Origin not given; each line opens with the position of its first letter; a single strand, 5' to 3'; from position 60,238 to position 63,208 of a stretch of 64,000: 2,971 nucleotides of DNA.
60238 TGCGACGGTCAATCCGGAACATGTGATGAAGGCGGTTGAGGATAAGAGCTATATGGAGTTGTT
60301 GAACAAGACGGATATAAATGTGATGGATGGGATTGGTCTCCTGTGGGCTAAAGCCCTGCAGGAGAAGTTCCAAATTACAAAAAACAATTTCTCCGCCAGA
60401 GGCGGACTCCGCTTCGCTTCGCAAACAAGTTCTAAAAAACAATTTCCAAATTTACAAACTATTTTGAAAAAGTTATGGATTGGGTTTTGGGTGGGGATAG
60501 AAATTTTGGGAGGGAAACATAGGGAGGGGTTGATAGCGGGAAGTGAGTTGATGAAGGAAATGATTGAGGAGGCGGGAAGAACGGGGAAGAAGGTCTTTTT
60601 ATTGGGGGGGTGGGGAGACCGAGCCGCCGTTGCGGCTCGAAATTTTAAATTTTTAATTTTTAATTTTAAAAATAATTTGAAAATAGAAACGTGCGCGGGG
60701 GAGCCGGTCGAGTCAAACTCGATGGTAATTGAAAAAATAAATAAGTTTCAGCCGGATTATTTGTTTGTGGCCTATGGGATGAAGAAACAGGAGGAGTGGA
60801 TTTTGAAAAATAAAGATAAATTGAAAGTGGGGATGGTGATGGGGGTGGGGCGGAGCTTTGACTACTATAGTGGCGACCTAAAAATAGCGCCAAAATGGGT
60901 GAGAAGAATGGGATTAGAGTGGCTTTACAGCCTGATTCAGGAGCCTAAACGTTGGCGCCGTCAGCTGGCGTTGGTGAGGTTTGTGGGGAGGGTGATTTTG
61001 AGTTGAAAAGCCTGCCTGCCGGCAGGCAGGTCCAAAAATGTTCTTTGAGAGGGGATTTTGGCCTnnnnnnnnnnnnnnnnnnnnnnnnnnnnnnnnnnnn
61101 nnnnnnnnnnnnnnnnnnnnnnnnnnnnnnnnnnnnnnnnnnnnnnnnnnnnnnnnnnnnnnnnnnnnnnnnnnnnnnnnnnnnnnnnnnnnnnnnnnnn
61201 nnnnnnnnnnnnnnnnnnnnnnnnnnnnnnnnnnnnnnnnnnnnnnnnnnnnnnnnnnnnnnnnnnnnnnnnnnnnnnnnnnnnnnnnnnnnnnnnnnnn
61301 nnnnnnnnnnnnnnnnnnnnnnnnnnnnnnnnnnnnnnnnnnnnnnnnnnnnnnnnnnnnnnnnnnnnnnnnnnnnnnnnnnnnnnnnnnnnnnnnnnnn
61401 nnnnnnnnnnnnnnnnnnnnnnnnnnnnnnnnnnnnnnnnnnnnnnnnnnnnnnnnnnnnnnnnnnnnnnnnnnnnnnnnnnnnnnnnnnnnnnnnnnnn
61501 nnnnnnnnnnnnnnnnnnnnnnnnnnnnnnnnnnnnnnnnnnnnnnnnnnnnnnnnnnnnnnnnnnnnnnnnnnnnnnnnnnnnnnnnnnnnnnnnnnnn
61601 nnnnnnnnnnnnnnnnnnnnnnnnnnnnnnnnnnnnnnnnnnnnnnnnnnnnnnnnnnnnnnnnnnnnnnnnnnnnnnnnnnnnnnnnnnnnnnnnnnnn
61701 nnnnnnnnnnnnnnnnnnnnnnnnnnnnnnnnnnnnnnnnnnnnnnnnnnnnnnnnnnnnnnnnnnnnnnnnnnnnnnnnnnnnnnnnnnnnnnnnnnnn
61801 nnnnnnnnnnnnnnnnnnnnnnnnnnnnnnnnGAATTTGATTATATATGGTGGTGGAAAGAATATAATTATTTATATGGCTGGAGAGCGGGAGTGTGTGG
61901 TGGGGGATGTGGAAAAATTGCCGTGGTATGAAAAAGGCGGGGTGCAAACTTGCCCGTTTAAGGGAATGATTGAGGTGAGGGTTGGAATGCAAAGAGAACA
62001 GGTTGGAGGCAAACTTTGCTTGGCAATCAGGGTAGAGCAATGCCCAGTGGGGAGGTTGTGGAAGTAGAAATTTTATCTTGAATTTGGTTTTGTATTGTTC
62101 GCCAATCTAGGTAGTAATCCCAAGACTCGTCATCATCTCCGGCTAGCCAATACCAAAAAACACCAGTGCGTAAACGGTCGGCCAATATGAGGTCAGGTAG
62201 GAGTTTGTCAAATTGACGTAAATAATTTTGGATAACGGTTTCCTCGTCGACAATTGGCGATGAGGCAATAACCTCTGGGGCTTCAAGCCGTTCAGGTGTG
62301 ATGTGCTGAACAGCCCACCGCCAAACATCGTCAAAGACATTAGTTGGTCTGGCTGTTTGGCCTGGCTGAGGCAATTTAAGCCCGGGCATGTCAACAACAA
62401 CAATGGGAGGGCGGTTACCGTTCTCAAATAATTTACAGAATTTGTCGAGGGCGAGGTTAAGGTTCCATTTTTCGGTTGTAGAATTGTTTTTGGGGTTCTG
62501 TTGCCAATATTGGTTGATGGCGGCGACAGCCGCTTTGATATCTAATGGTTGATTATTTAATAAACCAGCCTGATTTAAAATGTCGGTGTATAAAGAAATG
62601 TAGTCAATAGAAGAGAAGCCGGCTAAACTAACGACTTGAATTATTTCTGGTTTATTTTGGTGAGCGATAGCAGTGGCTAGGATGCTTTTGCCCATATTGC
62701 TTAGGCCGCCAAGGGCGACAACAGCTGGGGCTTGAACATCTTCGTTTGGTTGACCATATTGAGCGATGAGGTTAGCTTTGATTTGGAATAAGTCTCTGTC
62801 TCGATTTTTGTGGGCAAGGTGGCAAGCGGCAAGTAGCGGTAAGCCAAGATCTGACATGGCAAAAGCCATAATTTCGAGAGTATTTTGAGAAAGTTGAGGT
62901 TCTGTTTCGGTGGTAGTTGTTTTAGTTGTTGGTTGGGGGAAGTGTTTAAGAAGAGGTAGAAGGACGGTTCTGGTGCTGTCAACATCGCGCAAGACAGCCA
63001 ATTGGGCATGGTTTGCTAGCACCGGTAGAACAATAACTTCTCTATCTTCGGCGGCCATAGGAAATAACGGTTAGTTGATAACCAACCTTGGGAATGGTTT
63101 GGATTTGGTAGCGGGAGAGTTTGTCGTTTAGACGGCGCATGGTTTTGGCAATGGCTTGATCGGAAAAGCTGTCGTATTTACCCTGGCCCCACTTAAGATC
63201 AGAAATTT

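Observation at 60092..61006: tagA/wecB-like glycosyltransferase with nested in-frame insertions of two repeat families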

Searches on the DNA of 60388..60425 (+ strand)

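Call 26: search_dna_similar(query=window:60388-60425:+, collection=plasmids, mode=distant, max_evalue=1)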
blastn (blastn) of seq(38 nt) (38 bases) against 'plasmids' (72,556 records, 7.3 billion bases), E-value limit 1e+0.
No match.

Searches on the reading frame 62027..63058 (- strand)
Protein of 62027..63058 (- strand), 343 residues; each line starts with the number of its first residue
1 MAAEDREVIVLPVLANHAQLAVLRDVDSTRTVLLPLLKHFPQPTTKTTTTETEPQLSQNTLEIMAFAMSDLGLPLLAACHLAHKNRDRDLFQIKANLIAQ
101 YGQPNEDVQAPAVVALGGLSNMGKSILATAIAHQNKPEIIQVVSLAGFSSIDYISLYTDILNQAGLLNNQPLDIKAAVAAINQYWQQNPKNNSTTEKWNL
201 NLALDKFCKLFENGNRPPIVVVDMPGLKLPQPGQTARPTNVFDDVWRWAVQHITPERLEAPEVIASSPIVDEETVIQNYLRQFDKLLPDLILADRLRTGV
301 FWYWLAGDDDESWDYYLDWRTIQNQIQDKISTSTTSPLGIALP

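Call 47: search_protein_families(library=pfam, proteins=[window:62027-63058:-], max_evalue=0.0001)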
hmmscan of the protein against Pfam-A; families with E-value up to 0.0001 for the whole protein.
window:62027-63058:- (343 aa): 0 families

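Call 84: find_encoding_contigs(protein=window:62027-63058:-, flank=10000, max_places=1)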
Protein window:62027-63058:- (343 aa): 3 contigs read that carry it; 1 place shown.
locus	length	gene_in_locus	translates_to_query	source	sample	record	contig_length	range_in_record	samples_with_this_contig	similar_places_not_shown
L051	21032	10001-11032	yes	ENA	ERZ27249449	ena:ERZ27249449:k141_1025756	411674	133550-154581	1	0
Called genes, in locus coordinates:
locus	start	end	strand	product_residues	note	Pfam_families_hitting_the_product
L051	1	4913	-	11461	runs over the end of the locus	-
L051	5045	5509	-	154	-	PF02075:RuvC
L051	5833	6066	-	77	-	-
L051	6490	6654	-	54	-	-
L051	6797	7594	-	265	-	-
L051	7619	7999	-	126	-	-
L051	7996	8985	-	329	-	-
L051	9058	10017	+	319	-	-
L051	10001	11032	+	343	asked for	-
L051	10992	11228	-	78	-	-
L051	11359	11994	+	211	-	-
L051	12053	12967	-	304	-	PF03808:Glyco_tran_WecG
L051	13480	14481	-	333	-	PF00022:Actin (faint), PF06723:MreB_Mbl, PF25216:Volactin (faint), PF00012:HSP70 (weak), PF14450:FtsA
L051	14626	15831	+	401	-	PF08308:PEGA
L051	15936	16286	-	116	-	-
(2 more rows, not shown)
